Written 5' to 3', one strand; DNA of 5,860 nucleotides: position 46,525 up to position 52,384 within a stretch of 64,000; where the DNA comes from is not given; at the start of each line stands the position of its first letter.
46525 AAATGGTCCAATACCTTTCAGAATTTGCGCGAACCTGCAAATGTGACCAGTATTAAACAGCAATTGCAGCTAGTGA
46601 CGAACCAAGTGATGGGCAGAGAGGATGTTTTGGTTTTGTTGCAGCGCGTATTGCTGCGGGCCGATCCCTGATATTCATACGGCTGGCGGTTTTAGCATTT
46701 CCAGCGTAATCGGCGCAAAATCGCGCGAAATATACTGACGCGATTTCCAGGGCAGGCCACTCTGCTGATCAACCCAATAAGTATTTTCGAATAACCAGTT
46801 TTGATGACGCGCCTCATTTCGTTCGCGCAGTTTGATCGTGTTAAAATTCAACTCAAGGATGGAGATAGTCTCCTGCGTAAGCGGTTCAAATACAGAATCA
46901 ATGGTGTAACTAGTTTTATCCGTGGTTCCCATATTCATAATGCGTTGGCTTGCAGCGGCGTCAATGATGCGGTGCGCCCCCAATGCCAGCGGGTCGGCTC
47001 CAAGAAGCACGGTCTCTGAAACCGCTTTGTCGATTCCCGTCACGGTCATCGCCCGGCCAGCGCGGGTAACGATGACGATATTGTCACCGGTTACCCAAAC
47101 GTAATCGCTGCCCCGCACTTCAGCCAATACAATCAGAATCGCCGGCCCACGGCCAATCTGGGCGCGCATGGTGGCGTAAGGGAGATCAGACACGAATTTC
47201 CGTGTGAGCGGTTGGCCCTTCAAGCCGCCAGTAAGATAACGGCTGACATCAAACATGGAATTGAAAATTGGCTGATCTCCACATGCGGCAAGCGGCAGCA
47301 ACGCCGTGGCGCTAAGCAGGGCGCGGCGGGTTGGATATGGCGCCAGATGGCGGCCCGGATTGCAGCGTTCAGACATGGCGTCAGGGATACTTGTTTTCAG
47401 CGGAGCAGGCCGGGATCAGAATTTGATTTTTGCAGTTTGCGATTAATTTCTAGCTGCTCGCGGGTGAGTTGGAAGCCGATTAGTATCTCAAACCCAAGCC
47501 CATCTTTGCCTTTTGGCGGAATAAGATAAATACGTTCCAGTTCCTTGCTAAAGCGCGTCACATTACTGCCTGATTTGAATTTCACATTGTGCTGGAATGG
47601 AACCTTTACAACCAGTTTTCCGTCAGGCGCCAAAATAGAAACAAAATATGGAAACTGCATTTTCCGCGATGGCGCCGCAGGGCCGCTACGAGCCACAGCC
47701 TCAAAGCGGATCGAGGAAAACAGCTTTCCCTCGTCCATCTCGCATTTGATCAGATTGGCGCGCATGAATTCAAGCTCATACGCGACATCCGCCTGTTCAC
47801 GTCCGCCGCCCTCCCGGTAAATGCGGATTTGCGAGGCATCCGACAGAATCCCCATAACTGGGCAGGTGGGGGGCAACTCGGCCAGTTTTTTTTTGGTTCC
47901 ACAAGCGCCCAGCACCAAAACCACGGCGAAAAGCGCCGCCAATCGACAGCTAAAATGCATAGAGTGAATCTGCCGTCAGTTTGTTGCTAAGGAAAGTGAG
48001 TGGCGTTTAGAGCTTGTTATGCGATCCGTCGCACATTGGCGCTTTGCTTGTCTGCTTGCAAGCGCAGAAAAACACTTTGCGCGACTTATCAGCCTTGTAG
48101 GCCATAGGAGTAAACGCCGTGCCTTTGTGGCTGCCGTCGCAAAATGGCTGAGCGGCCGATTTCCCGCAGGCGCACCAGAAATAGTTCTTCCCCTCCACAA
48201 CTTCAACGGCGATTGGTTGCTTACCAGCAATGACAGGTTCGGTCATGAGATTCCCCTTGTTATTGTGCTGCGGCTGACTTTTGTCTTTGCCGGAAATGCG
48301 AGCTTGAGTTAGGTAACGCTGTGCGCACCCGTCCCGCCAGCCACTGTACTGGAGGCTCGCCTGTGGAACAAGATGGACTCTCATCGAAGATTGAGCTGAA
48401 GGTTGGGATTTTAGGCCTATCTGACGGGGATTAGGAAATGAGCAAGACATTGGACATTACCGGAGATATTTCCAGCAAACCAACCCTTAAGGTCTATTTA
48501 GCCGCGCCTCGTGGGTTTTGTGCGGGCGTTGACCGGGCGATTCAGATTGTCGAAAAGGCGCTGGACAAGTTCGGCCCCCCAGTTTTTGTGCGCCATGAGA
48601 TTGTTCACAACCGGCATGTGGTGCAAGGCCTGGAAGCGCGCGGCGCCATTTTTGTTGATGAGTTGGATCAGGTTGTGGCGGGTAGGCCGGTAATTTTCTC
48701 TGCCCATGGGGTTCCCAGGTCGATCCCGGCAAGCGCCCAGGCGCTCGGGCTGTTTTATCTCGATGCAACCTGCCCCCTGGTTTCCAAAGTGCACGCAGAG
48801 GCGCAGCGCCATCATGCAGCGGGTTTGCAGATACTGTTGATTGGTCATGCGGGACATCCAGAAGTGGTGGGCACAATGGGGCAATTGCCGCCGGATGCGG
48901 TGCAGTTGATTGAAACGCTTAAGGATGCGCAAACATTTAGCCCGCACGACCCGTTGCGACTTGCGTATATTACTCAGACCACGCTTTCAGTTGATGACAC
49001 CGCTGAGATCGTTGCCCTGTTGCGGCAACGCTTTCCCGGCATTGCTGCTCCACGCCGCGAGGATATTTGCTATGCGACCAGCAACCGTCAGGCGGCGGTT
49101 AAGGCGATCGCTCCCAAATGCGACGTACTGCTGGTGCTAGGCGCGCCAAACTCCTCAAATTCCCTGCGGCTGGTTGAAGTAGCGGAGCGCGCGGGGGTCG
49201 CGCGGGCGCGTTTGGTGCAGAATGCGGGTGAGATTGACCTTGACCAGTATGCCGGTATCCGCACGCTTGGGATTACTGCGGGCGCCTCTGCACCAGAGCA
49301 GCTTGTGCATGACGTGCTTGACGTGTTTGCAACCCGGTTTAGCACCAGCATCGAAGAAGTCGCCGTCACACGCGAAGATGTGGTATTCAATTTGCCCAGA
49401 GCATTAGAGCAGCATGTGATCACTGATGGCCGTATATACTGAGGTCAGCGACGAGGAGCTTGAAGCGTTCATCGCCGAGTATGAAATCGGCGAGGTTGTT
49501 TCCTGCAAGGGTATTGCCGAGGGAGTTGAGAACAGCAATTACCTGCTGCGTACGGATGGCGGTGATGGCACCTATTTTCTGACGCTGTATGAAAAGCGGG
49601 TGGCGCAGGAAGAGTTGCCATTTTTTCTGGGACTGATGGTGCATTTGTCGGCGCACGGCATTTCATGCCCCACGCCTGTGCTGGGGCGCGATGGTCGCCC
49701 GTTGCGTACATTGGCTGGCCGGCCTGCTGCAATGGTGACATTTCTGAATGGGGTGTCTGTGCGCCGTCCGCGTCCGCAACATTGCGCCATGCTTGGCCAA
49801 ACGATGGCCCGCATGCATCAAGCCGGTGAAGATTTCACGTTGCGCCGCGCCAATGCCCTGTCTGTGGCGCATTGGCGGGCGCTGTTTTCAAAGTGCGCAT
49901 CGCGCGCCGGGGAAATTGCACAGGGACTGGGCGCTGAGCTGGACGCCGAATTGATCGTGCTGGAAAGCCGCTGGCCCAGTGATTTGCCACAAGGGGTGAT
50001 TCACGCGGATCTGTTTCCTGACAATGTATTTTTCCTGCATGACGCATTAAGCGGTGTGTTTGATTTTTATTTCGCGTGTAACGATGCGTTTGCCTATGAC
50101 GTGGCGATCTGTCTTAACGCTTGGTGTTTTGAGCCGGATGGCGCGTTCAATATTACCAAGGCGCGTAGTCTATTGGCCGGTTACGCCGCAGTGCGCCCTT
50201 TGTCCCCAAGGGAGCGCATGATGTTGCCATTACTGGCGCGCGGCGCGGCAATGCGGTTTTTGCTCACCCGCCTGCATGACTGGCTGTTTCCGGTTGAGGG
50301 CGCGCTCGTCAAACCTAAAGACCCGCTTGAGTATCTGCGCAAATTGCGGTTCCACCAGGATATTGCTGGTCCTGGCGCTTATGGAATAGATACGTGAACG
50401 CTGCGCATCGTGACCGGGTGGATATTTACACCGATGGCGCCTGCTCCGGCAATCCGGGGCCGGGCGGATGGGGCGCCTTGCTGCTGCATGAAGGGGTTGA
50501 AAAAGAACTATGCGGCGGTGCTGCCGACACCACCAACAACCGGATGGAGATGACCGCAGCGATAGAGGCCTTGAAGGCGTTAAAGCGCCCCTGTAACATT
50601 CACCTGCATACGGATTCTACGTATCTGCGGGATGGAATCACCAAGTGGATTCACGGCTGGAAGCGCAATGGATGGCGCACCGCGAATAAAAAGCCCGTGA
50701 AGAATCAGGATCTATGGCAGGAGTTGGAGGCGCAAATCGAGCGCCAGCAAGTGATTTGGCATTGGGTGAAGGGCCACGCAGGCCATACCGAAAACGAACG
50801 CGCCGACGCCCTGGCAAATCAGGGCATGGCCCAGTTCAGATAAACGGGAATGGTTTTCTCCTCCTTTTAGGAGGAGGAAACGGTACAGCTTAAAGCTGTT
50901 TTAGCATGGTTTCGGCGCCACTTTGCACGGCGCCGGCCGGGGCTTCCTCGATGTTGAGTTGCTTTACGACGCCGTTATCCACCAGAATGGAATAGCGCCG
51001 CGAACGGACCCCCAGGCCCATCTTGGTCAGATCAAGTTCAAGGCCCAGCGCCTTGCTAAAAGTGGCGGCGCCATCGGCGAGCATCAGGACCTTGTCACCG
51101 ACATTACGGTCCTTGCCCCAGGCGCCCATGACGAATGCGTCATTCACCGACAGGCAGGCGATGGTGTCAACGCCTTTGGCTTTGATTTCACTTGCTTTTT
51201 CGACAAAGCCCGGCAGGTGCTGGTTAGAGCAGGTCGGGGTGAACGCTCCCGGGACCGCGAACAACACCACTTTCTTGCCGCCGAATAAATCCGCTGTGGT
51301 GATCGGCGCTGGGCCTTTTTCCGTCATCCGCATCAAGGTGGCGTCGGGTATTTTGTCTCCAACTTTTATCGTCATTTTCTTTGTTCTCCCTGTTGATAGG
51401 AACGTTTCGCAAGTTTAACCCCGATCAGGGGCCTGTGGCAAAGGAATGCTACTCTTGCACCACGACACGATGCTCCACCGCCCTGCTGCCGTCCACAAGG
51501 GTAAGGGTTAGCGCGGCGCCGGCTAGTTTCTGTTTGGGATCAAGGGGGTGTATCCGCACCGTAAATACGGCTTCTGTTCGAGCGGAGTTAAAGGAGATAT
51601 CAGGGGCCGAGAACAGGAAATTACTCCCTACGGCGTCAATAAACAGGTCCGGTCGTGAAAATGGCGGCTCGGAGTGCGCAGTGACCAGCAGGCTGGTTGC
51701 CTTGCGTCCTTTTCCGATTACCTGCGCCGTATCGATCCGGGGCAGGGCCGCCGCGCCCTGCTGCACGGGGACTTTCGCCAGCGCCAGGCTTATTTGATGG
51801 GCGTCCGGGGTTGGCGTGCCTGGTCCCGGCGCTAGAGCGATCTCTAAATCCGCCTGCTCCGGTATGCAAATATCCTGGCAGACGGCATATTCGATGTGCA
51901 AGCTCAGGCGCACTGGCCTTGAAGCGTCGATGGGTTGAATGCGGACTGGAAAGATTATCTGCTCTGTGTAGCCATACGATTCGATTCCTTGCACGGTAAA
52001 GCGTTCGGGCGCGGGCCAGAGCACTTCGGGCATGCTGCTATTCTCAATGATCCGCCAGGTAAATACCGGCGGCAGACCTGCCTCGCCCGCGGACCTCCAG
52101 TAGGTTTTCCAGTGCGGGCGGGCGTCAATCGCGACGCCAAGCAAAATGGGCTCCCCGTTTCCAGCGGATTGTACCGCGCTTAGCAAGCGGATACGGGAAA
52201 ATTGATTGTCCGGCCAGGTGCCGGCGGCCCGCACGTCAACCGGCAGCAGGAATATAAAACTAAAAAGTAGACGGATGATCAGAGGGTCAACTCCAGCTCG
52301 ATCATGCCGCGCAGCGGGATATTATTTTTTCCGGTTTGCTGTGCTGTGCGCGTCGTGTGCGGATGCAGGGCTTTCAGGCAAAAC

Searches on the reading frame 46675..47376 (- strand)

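Call 102: search_protein_families(library=pfam, proteins=[window:46675-47376:-], max_evalue=0.000001)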
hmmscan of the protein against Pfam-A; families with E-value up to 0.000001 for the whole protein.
window:46675-47376:- (233 aa): 1 family
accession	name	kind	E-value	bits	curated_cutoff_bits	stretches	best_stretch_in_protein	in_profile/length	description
PF11102.13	YjbF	-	5.3e-33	114.8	25.9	1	55-228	14-189/189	Group 4 capsule polysaccharide lipoprotein gfcB, YjbF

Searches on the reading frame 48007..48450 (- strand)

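Call 103: search_protein_families(library=pfam, proteins=[window:48007-48450:-], max_evalue=0.00001)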
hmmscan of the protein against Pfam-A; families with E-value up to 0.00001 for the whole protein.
window:48007-48450:- (147 aa): 1 family
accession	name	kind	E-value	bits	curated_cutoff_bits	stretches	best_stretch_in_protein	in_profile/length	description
PF09360.15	zf-CDGSH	-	5e-18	65.5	29.5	2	83-109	21-48/48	Iron-binding zinc finger CDGSH type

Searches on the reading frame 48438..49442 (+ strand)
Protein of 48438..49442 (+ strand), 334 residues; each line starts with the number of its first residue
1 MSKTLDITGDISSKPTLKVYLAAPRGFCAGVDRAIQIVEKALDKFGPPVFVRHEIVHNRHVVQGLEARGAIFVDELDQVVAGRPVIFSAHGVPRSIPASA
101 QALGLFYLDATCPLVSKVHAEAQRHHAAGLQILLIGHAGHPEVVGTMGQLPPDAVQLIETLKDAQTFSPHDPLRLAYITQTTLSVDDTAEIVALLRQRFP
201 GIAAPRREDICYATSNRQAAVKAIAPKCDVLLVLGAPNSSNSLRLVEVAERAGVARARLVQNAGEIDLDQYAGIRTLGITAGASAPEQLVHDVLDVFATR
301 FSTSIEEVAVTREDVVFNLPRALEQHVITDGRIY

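Call 103: search_protein_families(library=pfam, proteins=[window:48438-49442:+], max_evalue=0.00001)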
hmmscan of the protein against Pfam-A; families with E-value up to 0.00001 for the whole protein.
window:48438-49442:+ (334 aa): 1 family
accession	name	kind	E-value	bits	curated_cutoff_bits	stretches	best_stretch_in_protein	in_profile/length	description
PF02401.23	LYTB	-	5e-90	301.9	24.5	1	19-295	1-264/267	LytB protein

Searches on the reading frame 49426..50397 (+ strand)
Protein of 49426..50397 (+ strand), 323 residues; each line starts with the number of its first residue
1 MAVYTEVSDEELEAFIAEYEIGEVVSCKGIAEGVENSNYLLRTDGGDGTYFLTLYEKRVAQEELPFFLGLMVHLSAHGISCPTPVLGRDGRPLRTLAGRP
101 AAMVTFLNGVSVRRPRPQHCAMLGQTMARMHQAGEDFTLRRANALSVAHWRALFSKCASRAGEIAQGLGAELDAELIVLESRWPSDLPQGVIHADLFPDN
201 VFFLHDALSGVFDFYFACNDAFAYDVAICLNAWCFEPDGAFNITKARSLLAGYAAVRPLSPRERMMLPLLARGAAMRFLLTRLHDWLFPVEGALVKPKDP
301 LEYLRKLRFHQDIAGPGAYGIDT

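Call 103: search_protein_families(library=pfam, proteins=[window:49426-50397:+], max_evalue=0.00001)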
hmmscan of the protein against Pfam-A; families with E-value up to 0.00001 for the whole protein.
window:49426-50397:+ (323 aa): 1 family
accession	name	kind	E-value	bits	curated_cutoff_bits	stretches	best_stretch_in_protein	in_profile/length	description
PF01636.29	APH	-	1.3e-46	159.8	23.2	1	27-259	2-239/239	Phosphotransferase enzyme family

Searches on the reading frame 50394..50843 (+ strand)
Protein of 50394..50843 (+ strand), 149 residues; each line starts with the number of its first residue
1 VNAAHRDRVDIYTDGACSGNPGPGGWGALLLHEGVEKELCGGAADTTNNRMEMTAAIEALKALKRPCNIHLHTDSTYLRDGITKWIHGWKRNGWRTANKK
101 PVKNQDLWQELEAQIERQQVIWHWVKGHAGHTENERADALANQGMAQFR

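Call 103: search_protein_families(library=pfam, proteins=[window:50394-50843:+], max_evalue=0.00001)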
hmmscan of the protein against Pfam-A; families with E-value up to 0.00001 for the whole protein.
window:50394-50843:+ (149 aa): 1 family
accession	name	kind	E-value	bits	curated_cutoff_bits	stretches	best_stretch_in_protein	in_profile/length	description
PF00075.30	RNase_H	-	3.7e-52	176.7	25.8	1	8-145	3-140/141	RNase H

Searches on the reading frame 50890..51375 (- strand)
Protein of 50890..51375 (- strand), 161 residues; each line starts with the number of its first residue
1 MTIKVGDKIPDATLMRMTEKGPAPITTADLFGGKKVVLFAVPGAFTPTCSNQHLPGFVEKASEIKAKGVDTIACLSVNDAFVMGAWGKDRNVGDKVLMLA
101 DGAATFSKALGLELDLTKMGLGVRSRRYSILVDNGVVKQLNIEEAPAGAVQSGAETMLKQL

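Call 103: search_protein_families(library=pfam, proteins=[window:50890-51375:-], max_evalue=0.00001)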
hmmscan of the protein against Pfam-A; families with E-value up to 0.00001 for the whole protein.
window:50890-51375:- (161 aa): 2 families
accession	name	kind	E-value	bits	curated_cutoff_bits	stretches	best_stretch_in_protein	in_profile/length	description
PF08534.16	Redoxin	-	6.4e-39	133.5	26.6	1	4-158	1-148/148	Redoxin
PF00578.27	AhpC-TSA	-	2e-14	54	26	1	5-139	1-123/124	AhpC/TSA family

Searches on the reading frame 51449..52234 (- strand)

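Call 103: search_protein_families(library=pfam, proteins=[window:51449-52234:-], max_evalue=0.00001)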
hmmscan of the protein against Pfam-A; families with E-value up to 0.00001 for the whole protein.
window:51449-52234:- (261 aa): 1 family
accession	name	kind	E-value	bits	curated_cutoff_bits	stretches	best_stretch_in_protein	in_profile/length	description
PF11412.14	DsbD_N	-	2.8e-18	66.5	25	1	24-131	15-115/119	Thiol:disulfide interchange protein DsbD, N-terminal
